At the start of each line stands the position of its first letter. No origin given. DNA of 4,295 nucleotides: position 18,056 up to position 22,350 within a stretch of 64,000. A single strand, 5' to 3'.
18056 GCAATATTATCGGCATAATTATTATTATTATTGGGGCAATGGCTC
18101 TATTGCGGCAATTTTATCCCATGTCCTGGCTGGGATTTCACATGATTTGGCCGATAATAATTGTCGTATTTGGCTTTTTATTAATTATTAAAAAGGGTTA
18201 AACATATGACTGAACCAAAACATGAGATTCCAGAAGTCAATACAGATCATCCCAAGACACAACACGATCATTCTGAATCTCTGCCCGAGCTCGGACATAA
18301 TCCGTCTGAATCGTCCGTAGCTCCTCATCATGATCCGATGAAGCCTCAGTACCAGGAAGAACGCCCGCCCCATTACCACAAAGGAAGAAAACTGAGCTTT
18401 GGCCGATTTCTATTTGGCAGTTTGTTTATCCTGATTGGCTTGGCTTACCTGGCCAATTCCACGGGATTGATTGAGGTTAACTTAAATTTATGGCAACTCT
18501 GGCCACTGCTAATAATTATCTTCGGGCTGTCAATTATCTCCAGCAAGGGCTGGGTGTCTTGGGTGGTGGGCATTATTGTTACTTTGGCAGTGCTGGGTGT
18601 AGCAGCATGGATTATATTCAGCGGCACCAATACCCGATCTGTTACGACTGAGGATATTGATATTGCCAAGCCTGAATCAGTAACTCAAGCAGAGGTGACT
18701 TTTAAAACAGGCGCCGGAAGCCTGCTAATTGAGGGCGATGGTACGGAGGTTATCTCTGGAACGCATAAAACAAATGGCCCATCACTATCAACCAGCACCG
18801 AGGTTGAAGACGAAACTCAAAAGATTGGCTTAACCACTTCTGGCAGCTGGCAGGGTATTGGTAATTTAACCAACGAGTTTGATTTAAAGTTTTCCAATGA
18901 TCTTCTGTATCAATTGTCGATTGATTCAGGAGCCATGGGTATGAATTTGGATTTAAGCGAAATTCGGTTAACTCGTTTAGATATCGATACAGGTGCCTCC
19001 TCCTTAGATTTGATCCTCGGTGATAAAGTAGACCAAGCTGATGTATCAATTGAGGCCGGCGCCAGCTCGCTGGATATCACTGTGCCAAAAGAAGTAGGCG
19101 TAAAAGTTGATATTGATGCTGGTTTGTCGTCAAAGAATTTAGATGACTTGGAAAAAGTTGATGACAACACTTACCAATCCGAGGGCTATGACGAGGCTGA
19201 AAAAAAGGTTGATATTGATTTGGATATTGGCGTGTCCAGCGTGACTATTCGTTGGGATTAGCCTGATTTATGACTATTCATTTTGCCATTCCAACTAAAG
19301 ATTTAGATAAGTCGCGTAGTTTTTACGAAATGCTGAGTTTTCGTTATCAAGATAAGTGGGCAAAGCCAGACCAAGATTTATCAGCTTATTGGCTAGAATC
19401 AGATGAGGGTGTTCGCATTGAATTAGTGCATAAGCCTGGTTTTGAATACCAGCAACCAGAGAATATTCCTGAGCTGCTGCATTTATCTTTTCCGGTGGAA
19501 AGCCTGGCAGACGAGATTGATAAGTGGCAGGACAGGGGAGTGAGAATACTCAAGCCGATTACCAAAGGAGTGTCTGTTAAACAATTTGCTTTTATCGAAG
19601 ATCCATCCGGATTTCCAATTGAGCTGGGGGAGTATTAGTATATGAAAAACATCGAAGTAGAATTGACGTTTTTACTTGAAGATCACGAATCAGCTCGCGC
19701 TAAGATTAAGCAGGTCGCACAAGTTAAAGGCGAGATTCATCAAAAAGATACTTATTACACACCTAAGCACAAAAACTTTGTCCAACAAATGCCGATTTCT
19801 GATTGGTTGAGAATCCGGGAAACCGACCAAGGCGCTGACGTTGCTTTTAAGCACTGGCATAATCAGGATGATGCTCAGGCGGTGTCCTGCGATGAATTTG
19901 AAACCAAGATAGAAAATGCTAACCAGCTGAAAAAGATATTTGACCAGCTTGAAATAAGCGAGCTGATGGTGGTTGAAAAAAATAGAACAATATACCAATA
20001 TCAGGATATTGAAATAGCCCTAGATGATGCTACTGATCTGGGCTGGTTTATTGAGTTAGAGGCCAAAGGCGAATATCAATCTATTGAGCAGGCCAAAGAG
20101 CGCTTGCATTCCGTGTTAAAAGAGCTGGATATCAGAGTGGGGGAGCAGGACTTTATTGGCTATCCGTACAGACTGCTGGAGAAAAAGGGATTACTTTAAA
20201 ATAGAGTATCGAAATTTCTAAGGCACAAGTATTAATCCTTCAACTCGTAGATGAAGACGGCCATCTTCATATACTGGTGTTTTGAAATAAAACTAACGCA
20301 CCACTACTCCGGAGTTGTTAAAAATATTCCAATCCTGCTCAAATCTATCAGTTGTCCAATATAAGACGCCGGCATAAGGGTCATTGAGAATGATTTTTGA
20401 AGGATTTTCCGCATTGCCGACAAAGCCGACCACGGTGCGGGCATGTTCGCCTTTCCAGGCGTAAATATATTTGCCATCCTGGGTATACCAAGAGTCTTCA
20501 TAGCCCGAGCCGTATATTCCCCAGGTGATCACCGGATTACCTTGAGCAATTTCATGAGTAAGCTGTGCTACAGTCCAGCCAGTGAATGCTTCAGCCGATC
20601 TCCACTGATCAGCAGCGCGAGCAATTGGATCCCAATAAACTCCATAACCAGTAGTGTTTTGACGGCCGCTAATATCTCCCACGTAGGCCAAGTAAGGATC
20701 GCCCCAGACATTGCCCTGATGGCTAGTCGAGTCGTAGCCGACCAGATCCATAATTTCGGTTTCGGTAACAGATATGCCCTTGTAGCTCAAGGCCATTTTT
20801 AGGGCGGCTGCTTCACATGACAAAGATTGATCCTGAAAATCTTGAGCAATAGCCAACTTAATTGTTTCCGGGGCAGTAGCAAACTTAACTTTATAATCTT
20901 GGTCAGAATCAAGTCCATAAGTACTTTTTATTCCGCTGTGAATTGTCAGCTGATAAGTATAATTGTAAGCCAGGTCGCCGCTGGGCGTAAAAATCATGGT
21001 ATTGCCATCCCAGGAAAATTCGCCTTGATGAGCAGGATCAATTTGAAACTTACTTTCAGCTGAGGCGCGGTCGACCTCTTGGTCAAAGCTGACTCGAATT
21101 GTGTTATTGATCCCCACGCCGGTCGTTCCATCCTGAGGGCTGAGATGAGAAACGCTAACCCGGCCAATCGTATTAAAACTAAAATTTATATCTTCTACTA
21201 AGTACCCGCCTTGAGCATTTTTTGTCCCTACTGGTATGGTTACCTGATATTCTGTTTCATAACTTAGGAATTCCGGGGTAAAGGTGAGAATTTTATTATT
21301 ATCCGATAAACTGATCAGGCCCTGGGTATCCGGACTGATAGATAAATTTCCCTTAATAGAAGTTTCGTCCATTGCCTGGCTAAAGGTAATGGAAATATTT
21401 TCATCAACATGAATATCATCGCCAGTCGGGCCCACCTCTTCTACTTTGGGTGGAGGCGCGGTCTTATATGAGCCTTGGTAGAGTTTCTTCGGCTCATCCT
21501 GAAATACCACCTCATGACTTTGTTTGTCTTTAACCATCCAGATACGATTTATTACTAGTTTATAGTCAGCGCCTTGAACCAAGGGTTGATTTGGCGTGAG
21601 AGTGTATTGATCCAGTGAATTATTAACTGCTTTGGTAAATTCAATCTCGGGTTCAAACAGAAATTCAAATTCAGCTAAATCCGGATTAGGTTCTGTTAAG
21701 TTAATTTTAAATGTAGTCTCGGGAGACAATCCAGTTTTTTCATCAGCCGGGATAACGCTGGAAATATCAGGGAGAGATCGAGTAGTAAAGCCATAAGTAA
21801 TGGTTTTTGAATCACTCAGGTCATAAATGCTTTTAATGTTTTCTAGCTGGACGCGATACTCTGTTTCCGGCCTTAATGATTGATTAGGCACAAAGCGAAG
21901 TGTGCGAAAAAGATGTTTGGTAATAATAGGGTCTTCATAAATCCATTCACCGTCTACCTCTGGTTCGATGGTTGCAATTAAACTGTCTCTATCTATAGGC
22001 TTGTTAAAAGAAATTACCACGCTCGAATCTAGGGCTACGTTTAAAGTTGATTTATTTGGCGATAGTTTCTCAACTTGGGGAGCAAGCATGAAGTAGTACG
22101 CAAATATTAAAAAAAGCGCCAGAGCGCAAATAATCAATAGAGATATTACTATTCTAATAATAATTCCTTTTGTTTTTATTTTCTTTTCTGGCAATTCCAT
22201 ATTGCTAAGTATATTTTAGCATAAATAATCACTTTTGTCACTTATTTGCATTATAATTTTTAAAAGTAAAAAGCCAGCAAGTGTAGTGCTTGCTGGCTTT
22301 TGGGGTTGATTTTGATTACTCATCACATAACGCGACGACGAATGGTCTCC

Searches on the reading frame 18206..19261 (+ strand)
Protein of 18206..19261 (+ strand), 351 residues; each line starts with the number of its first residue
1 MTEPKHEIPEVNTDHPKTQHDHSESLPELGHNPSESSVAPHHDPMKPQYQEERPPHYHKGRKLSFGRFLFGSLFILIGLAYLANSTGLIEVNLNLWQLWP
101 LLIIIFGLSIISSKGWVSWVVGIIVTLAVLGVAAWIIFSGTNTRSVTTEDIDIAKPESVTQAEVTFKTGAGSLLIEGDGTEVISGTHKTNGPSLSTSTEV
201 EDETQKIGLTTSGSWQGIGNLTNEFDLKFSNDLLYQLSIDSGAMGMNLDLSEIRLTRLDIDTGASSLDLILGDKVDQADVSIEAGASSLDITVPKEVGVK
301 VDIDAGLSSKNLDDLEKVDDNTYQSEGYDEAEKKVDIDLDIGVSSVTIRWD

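Call 27: search_protein_families(library=pfam, proteins=[window:18206-19261:+], max_evalue=0.0001)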
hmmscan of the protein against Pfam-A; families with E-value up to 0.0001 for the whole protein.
window:18206-19261:+ (351 aa): 3 families
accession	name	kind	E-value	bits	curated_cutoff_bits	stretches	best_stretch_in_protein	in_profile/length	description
PF18917.5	LiaI-LiaF-like_TM1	-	7.4e-08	32.8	27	1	69-111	2-42/42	LiaI-LiaF-like transmembrane region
PF09922.15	LiaF-like_C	-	7.8e-06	26.2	29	1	276-348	38-114/114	Cell wall-active antibiotics response LiaF, C-terminal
PF22570.1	LiaF-TM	-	1.1e-05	26.6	27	1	69-135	1-72/98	LiaF transmembrane domain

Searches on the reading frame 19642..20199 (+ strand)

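Call 28: search_protein_families(library=pfam, proteins=[window:19642-20199:+], max_evalue=0.0001)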
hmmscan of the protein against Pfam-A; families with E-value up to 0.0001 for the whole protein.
window:19642-20199:+ (185 aa): 1 family
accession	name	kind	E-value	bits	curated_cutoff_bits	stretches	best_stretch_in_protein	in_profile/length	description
PF01928.26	CYTH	-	2.5e-18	67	23.2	1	3-164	1-169/179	CYTH domain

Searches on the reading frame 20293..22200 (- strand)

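Call 27: search_protein_families(library=pfam, proteins=[window:20293-22200:-], max_evalue=0.0001)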
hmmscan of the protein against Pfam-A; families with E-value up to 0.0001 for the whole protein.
window:20293-22200:- (635 aa): 3 families
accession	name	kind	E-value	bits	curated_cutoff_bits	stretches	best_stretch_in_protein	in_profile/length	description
PF13205.12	Big_5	-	1.6e-49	167.4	23.6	3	349-442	6-105/105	Bacterial Ig-like domain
PF13529.12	Peptidase_C39_2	-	1.5e-19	71.4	24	1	460-609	14-143/143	Peptidase_C39 like family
PF17964.7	Big_10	-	1.5e-06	29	22.9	1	310-402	47-139/164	Bacterial Ig domain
